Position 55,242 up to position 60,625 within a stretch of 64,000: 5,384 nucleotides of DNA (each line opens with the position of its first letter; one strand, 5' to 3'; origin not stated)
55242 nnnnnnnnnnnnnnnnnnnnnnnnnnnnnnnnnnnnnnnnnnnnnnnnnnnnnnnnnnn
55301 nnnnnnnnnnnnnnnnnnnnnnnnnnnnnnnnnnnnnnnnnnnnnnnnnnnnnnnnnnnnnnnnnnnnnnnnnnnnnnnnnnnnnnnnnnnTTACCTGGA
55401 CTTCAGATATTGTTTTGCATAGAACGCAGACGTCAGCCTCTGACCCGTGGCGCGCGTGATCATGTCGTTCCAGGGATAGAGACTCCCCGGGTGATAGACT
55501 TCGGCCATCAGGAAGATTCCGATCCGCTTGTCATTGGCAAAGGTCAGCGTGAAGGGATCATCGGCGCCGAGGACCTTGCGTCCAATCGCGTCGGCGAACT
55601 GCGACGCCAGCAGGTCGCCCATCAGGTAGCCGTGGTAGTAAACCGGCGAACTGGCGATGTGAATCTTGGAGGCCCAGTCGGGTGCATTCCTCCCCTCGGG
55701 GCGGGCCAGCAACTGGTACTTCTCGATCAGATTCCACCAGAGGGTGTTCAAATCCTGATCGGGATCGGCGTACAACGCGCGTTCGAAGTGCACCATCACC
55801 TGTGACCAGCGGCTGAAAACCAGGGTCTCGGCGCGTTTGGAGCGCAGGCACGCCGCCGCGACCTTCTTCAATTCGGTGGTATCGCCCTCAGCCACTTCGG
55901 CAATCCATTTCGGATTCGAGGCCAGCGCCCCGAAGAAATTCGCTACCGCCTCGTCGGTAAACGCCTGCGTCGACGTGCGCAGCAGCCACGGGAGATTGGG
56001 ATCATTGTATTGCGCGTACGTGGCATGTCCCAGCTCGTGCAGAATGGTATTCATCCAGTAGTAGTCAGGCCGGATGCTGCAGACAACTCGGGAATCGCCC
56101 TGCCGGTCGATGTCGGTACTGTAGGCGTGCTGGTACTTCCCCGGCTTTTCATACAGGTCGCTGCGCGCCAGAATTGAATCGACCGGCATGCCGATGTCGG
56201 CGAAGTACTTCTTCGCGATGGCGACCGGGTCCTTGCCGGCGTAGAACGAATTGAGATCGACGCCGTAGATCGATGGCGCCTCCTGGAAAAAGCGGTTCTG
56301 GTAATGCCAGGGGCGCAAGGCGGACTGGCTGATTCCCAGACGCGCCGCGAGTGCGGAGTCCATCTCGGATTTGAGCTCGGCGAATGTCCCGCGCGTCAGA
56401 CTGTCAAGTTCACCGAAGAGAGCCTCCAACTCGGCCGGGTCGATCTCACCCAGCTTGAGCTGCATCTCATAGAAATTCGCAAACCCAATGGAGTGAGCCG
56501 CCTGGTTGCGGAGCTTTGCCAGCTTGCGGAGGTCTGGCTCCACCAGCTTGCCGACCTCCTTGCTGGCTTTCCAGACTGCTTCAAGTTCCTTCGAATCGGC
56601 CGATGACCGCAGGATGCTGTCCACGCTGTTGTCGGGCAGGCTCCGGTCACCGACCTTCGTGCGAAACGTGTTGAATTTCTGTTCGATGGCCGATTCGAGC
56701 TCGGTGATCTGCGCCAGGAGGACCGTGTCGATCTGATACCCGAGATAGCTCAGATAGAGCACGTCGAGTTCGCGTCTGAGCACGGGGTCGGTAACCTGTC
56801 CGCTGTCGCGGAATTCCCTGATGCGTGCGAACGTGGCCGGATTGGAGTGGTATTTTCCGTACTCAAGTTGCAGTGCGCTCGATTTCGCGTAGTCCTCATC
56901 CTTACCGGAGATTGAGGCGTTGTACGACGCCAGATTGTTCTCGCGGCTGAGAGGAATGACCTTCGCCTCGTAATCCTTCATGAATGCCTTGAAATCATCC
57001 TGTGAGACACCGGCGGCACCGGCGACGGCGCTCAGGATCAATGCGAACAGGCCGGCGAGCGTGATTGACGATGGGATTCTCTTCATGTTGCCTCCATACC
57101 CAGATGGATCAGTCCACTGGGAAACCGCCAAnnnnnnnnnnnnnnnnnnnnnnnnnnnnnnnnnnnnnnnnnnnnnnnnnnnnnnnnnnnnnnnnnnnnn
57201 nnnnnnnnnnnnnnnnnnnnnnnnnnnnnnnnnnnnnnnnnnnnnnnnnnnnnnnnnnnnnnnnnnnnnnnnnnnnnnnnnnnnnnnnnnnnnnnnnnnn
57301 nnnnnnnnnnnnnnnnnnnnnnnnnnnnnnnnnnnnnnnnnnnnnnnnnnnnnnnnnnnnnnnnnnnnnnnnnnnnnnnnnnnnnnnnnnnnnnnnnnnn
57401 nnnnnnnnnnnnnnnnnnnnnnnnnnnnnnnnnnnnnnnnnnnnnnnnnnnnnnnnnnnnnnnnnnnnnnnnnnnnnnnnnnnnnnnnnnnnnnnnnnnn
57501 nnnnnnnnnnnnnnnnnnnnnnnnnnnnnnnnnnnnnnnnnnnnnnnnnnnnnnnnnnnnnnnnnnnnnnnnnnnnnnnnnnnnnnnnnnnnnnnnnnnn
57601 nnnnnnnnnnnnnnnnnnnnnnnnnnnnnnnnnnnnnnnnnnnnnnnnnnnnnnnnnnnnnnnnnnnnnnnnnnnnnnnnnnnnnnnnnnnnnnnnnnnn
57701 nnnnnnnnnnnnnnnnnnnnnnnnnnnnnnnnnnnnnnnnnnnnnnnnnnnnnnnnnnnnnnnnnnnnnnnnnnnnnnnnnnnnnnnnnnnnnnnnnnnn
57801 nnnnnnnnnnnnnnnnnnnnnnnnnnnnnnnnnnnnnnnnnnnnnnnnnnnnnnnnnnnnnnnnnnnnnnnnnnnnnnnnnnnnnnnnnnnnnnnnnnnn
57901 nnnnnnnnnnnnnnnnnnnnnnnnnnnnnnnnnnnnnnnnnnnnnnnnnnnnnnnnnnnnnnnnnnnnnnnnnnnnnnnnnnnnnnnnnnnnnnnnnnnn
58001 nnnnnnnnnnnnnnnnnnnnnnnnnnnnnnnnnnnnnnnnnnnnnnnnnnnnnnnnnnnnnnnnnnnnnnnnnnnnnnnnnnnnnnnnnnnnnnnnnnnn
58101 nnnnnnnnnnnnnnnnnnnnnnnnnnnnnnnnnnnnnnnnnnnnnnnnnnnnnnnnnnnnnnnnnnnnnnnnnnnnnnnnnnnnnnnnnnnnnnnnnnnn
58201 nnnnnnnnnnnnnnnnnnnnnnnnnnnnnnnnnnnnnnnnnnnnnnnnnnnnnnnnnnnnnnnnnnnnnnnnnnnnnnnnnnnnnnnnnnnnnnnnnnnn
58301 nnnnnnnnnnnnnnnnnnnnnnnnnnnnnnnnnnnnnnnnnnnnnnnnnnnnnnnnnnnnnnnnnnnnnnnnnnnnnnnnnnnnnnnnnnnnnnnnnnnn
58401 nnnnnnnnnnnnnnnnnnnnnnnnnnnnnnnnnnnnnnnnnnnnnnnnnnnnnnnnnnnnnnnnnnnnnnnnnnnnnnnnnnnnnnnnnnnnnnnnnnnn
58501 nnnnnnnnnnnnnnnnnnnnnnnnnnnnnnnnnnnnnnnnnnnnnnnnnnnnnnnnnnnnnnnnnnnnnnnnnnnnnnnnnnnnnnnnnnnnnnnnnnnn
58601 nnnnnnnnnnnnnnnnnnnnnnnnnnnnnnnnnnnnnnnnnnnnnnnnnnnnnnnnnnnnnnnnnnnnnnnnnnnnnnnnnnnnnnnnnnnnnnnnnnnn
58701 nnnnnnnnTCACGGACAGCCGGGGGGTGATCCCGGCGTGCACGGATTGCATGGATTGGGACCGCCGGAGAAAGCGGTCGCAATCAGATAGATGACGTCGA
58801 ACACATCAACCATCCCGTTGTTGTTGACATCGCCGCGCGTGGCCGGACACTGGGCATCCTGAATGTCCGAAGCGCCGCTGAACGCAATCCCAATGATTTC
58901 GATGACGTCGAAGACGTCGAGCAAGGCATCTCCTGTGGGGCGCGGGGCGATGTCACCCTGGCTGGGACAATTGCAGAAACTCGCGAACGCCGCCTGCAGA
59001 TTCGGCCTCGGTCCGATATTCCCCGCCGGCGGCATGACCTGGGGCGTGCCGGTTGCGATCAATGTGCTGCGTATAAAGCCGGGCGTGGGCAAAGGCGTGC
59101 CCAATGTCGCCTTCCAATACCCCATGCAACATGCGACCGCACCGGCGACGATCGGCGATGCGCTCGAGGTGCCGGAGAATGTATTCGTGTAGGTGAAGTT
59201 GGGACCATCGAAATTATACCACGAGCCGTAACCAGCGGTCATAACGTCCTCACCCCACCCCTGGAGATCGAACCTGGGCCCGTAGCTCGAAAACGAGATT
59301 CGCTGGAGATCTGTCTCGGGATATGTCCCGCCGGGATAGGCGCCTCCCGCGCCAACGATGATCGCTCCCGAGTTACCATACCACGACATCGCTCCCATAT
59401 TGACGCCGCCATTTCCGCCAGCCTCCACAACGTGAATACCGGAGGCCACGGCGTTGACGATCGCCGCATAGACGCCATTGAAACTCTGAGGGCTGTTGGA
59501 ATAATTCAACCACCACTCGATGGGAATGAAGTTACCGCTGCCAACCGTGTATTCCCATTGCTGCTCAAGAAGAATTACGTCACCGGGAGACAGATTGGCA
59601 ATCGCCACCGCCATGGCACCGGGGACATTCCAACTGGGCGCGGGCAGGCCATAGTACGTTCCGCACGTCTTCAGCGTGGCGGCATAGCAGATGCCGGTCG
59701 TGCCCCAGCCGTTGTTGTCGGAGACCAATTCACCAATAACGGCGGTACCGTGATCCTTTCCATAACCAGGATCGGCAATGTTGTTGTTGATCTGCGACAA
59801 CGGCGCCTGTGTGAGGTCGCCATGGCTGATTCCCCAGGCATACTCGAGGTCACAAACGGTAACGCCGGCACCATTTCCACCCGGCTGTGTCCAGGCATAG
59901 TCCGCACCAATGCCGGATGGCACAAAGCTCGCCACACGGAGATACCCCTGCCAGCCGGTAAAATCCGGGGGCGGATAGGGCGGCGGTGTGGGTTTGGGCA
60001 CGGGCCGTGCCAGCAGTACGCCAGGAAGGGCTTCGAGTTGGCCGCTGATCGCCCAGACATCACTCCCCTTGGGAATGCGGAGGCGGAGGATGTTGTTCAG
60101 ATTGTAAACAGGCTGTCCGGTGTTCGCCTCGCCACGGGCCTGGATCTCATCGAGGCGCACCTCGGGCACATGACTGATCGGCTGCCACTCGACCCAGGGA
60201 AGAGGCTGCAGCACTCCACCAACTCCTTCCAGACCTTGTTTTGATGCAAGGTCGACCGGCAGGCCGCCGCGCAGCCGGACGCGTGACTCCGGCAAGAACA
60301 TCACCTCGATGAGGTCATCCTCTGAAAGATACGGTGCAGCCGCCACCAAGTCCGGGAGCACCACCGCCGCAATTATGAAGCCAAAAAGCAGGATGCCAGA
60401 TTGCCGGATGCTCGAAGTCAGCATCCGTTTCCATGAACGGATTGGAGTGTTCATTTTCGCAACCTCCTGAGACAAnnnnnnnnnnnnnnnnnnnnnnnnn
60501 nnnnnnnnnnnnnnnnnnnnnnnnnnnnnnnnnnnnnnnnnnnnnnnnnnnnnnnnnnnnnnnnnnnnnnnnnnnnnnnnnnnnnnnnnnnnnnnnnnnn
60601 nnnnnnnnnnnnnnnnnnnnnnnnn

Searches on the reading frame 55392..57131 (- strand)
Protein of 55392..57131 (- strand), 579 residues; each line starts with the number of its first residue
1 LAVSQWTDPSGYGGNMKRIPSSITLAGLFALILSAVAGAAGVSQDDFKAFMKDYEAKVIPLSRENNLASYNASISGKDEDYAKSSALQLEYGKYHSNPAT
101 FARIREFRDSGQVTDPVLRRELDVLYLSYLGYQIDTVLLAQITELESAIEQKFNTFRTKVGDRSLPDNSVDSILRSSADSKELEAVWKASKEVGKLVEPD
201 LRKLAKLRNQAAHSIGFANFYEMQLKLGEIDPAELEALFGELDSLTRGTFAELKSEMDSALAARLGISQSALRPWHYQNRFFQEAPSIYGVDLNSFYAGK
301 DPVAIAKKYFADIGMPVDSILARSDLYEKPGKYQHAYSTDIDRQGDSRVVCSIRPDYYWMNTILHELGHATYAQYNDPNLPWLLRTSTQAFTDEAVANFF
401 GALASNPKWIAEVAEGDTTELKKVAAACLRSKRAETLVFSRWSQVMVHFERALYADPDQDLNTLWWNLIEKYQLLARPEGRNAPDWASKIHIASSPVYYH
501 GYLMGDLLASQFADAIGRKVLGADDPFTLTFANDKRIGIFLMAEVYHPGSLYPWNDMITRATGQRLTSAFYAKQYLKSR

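Call 39: search_protein_families(library=pfam, proteins=[window:55392-57131:-], max_evalue=0.0001)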
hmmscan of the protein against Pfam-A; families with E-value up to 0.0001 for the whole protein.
window:55392-57131:- (579 aa): 3 families
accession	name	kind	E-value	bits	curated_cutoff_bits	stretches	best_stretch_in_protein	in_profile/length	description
PF01401.24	Peptidase_M2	-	5.1e-26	91.9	23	2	304-570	282-555/581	Angiotensin-converting enzyme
PF01432.26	Peptidase_M3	-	1.9e-11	44.5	27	1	324-564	189-444/457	Peptidase family M3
PF02074.21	Peptidase_M32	-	5.4e-10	39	25.1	1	498-577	410-486/489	Carboxypeptidase Taq (M32) metallopeptidase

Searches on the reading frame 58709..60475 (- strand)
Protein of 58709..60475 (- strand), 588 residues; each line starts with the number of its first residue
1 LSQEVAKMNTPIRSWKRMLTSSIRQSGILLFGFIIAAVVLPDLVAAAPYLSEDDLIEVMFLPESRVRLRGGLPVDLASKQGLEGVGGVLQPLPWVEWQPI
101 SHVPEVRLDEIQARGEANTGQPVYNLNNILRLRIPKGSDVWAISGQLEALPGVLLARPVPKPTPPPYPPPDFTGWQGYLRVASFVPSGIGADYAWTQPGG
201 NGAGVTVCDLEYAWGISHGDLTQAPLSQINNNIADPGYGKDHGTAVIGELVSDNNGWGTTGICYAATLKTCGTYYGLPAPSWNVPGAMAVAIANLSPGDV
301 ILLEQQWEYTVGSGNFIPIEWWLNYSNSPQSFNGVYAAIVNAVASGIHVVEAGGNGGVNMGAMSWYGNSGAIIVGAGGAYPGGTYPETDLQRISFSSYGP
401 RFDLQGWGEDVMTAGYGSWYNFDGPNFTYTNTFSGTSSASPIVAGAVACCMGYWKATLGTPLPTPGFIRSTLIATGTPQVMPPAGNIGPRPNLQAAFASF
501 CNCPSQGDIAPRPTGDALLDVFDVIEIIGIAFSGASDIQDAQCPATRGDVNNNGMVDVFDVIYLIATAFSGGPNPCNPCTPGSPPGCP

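Call 39: search_protein_families(library=pfam, proteins=[window:58709-60475:-], max_evalue=0.0001)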
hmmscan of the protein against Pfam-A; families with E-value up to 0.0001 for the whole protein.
window:58709-60475:- (588 aa): 1 family
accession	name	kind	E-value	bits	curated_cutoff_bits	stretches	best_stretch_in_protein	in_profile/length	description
PF00082.27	Peptidase_S8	-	2.9e-11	43.7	21.8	1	234-452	48-255/288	Subtilase family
